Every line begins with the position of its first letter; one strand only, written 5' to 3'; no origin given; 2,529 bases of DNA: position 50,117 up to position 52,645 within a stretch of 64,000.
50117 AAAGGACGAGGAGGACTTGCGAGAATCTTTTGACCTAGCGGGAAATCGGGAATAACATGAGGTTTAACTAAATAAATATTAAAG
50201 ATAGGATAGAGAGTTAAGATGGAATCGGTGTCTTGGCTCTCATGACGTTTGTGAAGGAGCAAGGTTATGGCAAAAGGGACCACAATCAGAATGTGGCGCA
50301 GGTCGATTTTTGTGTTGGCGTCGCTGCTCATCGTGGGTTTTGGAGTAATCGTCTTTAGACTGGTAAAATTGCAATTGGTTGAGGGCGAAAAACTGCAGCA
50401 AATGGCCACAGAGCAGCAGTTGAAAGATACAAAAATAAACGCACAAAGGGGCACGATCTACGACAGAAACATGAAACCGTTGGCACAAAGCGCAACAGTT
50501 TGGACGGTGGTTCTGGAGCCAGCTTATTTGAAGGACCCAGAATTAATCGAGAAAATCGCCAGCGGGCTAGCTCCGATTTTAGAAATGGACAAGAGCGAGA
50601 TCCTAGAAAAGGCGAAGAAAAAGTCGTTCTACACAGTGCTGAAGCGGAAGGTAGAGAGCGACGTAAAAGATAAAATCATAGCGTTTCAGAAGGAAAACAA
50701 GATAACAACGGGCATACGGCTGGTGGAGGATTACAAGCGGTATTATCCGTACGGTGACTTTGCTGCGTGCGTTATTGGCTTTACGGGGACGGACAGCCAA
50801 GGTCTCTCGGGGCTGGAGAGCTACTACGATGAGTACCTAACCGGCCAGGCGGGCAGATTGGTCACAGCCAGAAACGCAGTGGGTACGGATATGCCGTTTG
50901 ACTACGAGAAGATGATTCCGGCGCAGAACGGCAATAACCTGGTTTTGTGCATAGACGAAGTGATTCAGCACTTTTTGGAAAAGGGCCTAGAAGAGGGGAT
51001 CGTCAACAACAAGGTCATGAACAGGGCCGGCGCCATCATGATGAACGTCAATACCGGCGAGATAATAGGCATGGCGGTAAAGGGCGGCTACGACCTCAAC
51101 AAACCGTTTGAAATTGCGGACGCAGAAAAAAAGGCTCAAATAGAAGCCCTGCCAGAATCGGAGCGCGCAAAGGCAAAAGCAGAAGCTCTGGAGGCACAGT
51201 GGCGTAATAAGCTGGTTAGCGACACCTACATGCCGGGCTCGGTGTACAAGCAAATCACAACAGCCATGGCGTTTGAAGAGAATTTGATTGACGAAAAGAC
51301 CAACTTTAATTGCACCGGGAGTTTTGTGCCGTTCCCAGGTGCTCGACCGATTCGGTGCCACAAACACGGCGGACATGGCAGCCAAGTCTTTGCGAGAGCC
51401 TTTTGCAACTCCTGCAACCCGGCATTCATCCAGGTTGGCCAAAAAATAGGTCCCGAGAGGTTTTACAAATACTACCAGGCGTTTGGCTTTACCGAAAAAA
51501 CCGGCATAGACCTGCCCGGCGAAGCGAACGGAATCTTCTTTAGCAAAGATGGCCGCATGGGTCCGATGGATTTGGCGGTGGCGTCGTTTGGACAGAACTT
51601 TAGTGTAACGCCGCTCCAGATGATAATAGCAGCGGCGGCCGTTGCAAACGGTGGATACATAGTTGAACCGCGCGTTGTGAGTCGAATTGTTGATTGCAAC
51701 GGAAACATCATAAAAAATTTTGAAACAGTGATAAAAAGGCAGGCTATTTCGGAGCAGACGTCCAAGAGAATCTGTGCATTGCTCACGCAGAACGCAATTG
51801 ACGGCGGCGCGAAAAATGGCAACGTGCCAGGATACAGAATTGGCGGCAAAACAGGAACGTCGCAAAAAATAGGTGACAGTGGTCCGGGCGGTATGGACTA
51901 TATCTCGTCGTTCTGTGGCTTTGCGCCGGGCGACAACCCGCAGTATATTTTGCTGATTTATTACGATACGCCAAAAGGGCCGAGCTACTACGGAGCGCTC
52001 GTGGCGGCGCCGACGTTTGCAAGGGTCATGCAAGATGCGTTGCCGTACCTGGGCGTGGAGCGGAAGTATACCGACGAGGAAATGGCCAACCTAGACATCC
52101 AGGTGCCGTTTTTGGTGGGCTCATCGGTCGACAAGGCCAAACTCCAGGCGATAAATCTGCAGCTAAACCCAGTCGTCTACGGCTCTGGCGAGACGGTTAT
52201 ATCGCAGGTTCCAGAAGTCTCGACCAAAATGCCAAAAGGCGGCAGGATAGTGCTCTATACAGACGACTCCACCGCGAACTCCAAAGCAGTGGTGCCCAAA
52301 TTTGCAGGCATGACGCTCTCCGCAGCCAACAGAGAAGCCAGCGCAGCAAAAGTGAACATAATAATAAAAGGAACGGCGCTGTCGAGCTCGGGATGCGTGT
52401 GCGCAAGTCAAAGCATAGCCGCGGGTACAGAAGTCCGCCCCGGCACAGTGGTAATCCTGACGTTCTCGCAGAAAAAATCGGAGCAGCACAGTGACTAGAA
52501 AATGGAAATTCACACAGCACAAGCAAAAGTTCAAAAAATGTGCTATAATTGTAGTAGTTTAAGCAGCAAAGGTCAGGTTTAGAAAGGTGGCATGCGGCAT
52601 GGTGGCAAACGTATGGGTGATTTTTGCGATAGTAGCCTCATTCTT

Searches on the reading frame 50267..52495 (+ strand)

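Call 38: search_protein_families(library=pfam, proteins=[window:50267-52495:+], max_evalue=0.00001)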
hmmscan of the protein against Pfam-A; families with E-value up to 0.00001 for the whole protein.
window:50267-52495:+ (743 aa): 4 families
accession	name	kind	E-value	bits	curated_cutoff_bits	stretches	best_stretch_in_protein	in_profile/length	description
PF00905.27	Transpeptidase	-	3e-67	227.4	22.1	1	255-589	2-299/299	Penicillin binding protein transpeptidase domain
PF03717.20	PBP_dimer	-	4.3e-24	86.3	24.4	1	56-207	1-174/180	Penicillin-binding Protein dimerisation domain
PF03793.24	PASTA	-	4.7e-18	65.3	23.2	2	675-735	2-64/64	PASTA domain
PF21922.1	PBP_dimer_2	-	8.6e-06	26.4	27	0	155-202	22-68/83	Penicillin binding protein A dimerisation domain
